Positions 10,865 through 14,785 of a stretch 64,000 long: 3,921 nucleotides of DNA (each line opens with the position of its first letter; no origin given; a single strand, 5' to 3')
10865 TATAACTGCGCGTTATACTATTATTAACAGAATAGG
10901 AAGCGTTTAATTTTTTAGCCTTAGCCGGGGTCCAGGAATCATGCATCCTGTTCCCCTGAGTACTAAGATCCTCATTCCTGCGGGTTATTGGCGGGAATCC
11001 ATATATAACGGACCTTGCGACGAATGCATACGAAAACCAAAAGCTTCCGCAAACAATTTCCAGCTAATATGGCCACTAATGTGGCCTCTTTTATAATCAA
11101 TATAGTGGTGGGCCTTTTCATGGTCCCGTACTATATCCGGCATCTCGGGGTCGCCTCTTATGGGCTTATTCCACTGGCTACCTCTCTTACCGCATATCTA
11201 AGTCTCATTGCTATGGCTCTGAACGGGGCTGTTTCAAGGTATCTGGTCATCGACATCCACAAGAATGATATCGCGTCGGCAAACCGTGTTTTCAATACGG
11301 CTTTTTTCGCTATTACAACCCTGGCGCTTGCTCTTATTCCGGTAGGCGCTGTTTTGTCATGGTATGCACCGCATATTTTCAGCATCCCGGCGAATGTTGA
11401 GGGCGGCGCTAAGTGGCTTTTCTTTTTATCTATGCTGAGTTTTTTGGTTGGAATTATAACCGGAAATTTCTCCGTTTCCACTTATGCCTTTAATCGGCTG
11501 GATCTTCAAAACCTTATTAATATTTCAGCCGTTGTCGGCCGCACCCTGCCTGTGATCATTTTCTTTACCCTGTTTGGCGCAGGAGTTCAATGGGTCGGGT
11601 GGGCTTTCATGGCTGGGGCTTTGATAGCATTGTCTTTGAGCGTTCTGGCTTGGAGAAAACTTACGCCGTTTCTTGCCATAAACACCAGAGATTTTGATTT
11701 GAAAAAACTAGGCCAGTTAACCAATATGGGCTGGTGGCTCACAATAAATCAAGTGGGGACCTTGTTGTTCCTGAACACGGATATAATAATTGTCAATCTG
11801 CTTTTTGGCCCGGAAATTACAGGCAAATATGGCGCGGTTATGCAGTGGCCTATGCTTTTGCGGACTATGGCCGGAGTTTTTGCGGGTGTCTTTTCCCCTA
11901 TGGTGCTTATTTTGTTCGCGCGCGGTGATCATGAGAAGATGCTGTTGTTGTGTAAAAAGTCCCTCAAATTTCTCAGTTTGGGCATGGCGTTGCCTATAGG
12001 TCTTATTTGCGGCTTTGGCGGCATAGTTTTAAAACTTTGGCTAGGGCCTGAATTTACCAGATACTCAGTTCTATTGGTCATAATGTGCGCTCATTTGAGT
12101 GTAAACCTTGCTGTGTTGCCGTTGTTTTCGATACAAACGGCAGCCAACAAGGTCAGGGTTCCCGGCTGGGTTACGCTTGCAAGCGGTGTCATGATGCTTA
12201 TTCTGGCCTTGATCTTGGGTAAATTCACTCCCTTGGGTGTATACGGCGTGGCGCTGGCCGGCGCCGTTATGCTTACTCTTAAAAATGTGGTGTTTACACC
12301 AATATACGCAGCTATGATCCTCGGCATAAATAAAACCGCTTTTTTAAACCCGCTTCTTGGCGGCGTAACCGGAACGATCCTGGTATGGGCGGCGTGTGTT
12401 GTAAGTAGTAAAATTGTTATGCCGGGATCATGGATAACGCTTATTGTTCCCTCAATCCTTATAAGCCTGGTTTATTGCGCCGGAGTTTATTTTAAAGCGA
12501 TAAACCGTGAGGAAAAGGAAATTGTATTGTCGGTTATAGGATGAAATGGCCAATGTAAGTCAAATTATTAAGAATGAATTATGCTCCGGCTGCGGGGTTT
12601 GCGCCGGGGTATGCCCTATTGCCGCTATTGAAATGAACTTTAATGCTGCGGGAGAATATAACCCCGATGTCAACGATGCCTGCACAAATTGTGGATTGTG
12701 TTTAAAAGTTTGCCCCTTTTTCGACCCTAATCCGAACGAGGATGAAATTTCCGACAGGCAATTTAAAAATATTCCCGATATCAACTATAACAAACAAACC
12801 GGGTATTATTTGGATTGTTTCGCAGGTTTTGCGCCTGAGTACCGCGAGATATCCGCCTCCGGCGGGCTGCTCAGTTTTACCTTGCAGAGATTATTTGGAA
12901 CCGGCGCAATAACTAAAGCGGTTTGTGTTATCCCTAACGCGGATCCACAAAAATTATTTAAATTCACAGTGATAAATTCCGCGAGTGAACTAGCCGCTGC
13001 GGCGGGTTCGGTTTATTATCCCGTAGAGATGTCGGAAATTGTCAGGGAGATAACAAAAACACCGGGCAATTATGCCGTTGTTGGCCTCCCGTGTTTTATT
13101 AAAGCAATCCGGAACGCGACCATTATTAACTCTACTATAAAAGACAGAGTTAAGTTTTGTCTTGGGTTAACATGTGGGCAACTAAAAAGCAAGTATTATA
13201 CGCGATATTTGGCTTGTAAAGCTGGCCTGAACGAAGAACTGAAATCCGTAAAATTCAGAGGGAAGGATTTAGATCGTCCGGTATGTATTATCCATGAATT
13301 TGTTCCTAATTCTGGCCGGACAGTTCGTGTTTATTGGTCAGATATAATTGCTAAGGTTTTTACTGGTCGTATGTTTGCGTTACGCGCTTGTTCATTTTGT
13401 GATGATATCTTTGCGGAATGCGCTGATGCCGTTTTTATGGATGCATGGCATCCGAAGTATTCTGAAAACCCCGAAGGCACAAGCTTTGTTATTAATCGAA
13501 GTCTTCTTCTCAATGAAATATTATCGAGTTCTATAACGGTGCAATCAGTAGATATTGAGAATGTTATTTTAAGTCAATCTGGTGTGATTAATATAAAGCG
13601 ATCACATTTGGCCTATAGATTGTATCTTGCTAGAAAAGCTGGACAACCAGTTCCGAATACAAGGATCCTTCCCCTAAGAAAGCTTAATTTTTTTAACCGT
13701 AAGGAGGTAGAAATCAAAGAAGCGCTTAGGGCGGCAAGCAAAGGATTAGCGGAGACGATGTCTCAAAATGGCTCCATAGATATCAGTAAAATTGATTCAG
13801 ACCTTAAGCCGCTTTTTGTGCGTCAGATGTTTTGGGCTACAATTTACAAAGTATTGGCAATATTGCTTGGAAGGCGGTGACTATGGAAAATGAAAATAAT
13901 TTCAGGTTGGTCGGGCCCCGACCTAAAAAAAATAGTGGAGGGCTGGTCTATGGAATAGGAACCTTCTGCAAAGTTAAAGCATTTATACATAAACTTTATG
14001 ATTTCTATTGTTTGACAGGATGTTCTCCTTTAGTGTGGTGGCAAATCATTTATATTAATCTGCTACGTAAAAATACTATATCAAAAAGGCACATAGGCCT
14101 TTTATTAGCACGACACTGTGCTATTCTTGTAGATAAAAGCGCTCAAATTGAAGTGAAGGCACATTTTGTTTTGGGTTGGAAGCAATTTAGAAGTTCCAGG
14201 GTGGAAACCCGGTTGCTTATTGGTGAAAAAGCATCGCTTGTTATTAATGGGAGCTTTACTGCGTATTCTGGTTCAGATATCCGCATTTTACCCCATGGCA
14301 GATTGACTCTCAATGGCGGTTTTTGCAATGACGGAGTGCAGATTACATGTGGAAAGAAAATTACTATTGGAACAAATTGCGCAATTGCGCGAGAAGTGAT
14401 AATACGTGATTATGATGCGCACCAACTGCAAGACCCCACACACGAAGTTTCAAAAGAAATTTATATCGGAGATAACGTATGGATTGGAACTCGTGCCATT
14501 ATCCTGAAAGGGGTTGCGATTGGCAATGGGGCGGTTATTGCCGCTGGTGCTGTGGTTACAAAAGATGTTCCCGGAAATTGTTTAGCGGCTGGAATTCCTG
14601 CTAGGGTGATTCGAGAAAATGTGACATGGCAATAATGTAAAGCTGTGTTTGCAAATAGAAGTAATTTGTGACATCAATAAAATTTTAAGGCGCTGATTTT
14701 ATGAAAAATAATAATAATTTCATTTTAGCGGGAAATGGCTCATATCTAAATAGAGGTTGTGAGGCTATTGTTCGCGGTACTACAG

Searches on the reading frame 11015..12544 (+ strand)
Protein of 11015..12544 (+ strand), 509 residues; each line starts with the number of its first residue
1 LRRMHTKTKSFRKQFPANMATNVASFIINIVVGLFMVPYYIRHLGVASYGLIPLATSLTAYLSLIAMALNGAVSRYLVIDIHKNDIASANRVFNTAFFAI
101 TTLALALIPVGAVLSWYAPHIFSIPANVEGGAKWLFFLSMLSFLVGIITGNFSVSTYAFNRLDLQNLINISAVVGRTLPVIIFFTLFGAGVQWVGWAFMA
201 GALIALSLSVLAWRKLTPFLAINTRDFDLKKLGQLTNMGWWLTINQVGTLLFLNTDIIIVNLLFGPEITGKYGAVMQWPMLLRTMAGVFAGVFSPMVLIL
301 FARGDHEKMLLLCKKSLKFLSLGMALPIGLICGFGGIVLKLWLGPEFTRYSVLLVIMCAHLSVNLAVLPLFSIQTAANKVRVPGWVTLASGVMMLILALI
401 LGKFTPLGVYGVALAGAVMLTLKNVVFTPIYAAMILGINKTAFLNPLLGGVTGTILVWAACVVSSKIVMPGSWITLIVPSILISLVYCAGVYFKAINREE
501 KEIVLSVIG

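Call 92: search_protein_families(library=pfam, proteins=[window:11015-12544:+], max_evalue=0.00001)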
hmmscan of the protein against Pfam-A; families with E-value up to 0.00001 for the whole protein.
window:11015-12544:+ (509 aa): 1 family
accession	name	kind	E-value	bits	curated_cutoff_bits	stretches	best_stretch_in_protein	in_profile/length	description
PF01943.22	Polysacc_synt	-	3.4e-08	33.7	28.2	1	18-296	4-269/274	Polysaccharide biosynthesis protein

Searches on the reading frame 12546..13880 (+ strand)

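Call 92: search_protein_families(library=pfam, proteins=[window:12546-13880:+], max_evalue=0.00001)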
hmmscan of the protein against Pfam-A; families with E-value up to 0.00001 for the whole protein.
window:12546-13880:+ (444 aa): 9 families
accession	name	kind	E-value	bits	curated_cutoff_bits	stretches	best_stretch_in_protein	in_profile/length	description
PF04432.18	FrhB_FdhB_C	-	6.4e-20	72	23.3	1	175-338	3-145/150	Coenzyme F420 hydrogenase/dehydrogenase, beta subunit C terminus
PF04422.18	FrhB_FdhB_N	-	3.8e-11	43.4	22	1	97-166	9-77/78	Coenzyme F420 hydrogenase/dehydrogenase, beta subunit N-term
PF00037.32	Fer4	-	2.3e-09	37.1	21.1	0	8-29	3-24/24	4Fe-4S binding domain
PF13237.11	Fer4_10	-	6.3e-08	32.9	25.5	1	7-57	3-53/53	4Fe-4S dicluster domain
PF12838.12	Fer4_7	-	2.7e-07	31.4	27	1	13-58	2-50/52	4Fe-4S dicluster domain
PF12797.12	Fer4_2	-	4.9e-07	29.7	24.5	0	44-58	8-22/22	4Fe-4S binding domain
PF14697.11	Fer4_21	-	2.5e-06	28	35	1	8-58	3-53/59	4Fe-4S dicluster domain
PF12800.12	Fer4_4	-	5e-06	26.8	24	0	44-58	2-16/17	4Fe-4S binding domain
PF12837.12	Fer4_6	-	9.1e-06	25.8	25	0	44-58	7-21/24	4Fe-4S binding domain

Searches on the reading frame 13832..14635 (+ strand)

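Call 94: search_protein_families(library=pfam, proteins=[window:13832-14635:+], max_evalue=0.0001)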
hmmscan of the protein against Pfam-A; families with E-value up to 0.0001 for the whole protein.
window:13832-14635:+ (267 aa): 2 families
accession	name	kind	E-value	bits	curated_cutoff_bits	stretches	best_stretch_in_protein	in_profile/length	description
PF00132.30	Hexapep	-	2e-10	40.4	27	1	210-244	2-36/36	Bacterial transferase hexapeptide (six repeats)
PF14602.12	Hexapep_2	-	4.4e-09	36.4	27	1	211-244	3-34/34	Hexapeptide repeat of succinyl-transferase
